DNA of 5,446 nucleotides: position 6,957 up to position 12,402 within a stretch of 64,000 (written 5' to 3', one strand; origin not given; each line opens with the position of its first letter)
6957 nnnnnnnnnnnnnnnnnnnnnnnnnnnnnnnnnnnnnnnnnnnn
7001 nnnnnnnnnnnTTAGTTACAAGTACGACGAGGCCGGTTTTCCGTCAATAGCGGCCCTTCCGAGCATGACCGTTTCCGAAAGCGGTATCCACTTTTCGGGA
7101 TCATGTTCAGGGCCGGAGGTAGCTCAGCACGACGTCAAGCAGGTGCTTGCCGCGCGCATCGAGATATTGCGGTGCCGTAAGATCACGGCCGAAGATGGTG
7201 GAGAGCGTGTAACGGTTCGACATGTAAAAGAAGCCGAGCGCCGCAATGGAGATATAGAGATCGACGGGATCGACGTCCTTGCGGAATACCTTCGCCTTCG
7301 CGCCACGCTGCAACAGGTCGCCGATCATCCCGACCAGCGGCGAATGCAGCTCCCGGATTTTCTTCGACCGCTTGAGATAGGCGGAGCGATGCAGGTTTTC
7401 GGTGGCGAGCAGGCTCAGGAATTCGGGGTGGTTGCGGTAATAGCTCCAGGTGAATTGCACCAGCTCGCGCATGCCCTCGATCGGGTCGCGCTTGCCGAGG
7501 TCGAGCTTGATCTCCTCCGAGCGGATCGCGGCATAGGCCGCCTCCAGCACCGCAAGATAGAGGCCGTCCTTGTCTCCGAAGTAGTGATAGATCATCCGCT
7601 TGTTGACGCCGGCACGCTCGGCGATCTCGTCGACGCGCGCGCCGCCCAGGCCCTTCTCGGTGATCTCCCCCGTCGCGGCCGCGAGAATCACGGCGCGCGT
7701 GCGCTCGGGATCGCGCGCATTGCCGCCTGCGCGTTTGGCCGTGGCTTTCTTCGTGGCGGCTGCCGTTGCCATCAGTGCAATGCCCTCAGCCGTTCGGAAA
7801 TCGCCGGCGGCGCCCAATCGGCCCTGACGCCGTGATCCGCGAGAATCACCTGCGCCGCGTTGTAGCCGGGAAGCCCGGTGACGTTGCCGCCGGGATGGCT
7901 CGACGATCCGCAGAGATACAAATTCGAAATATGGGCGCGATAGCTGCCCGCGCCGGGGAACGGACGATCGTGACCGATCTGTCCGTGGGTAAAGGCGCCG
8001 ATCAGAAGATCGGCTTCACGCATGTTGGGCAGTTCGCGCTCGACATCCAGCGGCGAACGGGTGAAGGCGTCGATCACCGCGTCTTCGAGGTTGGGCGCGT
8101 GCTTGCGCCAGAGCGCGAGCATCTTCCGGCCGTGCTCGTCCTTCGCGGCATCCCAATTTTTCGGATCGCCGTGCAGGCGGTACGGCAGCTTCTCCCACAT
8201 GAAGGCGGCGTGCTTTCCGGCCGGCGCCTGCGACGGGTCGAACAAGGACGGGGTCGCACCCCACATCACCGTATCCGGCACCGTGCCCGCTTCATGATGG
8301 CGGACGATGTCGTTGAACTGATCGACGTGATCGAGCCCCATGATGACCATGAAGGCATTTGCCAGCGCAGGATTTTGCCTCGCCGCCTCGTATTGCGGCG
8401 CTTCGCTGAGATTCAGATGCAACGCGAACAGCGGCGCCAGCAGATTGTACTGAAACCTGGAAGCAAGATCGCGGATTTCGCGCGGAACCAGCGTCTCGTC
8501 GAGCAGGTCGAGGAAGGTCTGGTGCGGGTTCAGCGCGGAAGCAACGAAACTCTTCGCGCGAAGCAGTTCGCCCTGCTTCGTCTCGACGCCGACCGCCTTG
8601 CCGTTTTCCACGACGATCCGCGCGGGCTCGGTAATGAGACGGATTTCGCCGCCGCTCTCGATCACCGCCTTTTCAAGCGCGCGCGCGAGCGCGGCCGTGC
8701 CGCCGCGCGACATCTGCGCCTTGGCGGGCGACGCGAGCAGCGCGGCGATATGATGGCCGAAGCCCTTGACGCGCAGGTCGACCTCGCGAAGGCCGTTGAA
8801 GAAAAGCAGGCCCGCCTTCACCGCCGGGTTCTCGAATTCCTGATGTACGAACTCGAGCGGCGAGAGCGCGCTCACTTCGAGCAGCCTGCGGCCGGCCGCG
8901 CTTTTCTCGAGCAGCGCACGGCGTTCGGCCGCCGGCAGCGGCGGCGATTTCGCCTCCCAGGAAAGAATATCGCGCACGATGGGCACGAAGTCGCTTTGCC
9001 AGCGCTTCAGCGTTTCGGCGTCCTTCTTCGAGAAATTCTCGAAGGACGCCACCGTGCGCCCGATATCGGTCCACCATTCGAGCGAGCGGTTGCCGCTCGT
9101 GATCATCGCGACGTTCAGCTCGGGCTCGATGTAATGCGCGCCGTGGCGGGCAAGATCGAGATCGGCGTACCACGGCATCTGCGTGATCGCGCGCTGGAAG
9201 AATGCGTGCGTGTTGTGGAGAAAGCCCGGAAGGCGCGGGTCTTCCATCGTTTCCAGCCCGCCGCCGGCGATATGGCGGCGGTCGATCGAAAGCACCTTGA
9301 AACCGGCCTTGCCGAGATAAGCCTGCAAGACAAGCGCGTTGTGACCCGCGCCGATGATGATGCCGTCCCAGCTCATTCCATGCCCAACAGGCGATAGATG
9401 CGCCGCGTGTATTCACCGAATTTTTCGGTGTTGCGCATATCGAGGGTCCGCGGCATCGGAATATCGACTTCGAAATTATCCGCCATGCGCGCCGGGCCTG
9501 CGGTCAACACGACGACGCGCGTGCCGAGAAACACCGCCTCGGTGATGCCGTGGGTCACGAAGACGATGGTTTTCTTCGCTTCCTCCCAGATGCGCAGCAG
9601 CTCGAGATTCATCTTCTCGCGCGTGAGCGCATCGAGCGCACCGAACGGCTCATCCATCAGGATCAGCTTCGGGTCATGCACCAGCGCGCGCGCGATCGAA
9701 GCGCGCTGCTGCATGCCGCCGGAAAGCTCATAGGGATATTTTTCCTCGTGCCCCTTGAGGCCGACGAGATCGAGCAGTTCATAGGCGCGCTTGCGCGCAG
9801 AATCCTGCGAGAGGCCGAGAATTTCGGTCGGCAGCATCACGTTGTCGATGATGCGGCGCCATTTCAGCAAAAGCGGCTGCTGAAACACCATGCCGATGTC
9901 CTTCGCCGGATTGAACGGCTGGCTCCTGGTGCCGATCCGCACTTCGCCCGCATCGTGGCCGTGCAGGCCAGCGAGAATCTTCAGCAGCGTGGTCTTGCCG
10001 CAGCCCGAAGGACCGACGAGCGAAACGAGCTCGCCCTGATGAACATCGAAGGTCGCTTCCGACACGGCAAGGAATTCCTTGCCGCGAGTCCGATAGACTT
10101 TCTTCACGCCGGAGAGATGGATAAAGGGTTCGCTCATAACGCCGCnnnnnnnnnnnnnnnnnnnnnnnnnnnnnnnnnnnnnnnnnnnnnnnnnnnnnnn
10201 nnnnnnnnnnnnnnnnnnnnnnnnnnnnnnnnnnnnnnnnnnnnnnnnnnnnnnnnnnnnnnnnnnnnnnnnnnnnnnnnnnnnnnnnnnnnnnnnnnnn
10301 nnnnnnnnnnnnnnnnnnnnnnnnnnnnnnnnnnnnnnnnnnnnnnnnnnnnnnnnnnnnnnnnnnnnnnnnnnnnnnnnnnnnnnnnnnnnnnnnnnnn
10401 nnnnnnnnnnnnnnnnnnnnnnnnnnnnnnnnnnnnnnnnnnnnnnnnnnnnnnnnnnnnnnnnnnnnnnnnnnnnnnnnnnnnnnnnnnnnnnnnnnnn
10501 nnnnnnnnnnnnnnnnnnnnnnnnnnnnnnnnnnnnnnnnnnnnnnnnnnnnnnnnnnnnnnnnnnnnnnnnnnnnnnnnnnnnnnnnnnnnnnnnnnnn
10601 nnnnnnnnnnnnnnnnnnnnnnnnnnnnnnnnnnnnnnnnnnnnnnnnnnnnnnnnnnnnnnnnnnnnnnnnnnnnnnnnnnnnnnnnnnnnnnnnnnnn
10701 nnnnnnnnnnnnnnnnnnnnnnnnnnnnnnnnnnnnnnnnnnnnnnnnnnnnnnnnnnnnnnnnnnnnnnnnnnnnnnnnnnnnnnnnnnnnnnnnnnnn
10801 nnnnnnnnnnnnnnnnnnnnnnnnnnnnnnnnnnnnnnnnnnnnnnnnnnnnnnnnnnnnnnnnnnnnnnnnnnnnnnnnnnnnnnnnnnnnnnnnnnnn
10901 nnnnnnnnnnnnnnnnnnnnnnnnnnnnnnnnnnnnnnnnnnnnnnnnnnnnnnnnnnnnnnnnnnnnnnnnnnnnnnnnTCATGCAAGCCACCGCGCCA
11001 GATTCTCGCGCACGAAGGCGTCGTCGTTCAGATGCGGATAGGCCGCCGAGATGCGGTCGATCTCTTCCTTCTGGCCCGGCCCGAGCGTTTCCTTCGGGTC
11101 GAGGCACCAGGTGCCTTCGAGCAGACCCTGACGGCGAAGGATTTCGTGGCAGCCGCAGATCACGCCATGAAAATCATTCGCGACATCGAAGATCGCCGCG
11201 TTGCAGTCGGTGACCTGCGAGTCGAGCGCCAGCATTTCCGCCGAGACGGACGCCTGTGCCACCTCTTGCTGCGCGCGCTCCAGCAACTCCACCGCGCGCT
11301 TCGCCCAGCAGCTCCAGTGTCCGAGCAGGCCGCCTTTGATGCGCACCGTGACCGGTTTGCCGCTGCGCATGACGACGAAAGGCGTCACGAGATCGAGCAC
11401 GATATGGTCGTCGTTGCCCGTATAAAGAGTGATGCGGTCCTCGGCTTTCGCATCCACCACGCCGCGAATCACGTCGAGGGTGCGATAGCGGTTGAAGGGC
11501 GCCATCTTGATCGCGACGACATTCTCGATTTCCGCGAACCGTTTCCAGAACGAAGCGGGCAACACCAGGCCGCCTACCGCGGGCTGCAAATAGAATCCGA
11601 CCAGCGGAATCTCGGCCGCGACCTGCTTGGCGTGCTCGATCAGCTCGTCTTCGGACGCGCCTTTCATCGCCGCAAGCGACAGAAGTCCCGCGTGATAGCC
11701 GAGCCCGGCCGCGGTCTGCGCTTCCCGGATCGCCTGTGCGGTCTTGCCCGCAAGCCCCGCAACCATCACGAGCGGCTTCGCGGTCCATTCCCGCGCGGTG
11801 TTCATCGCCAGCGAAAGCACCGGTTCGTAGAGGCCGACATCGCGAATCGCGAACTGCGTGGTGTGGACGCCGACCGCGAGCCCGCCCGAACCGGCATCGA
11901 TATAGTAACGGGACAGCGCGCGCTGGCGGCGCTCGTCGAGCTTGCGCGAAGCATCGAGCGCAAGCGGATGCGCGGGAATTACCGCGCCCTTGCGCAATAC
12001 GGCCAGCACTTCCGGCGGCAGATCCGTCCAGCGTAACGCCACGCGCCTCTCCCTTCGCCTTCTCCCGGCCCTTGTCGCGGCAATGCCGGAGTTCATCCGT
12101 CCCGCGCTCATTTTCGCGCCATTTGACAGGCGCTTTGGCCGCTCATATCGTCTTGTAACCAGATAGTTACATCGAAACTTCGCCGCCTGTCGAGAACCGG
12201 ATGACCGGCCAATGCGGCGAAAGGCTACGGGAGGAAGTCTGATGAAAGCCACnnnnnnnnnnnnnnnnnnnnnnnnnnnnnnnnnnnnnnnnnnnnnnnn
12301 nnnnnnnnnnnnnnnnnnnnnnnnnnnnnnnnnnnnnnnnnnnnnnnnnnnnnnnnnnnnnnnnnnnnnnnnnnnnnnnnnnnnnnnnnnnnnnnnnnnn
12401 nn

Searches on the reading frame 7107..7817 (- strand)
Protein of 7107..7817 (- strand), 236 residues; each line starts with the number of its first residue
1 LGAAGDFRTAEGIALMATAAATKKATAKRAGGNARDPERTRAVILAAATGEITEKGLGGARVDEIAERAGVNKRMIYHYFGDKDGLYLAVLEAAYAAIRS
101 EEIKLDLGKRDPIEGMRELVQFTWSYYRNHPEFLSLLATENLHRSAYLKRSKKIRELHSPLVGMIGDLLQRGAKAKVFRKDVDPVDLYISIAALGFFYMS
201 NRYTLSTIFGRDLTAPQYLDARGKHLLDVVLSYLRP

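Call 40: search_protein_families(library=pfam, proteins=[window:7107-7817:-], max_evalue=0.00001)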
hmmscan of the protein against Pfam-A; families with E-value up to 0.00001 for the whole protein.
window:7107-7817:- (236 aa): 2 families
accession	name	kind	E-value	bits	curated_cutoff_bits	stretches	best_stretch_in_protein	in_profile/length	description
PF17938.6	TetR_C_29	-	1.9e-45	154.3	26.2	1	112-230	1-119/119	Tetracyclin repressor-like, C-terminal domain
PF00440.29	TetR_N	-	3.4e-15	56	24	1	44-90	1-47/47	Bacterial regulatory proteins, tetR family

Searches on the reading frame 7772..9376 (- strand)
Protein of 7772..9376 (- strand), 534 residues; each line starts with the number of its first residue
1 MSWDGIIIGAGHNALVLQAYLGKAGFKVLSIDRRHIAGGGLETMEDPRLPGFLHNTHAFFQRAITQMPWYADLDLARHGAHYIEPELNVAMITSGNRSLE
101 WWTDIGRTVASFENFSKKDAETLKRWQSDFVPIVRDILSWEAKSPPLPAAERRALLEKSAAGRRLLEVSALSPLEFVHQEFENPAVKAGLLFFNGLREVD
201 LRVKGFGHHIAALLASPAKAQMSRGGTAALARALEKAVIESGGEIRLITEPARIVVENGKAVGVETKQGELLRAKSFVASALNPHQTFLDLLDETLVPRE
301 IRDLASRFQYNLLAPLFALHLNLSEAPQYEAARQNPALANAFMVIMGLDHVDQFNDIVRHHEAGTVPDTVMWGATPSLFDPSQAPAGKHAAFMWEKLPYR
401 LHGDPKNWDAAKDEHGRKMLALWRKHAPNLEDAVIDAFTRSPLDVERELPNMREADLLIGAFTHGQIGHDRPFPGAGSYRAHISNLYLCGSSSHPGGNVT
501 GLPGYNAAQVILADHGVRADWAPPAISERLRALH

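Call 40: search_protein_families(library=pfam, proteins=[window:7772-9376:-], max_evalue=0.00001)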
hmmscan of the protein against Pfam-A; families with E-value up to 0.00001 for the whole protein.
window:7772-9376:- (534 aa): 1 family
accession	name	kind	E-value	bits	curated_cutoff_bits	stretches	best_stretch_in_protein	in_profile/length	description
PF13450.12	NAD_binding_8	-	2e-06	28.4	21.9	1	7-59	1-52/68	NAD(P)-binding Rossmann-like domain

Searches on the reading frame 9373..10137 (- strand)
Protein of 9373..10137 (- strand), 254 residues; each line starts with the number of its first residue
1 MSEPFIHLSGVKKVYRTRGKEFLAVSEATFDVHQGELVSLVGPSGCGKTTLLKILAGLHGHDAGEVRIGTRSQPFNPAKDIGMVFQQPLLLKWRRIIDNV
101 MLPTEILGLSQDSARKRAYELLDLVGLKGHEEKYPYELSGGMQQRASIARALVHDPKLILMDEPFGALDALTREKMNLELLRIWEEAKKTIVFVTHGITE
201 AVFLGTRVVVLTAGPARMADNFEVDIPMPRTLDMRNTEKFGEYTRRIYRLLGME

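Call 40: search_protein_families(library=pfam, proteins=[window:9373-10137:-], max_evalue=0.00001)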
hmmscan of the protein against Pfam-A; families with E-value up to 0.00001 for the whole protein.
window:9373-10137:- (254 aa): 2 families
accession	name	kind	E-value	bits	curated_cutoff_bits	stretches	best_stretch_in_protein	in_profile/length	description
PF00005.33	ABC_tran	-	2.4e-31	109.6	25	1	27-165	3-136/137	ABC transporter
PF13304.12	AAA_21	-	6.3e-06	26.9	27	0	38-74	2-46/304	AAA domain, putative AbiEii toxin, Type IV TA system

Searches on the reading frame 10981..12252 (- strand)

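Call 41: search_protein_families(library=pfam, proteins=[window:10981-12252:-], max_evalue=0.00001)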
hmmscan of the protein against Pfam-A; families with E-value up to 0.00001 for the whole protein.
window:10981-12252:- (423 aa): 1 family
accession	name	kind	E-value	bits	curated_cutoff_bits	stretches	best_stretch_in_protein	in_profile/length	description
PF00701.28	DHDPS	-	2.1e-11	43.5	22.1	1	91-286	5-192/289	Dihydrodipicolinate synthetase family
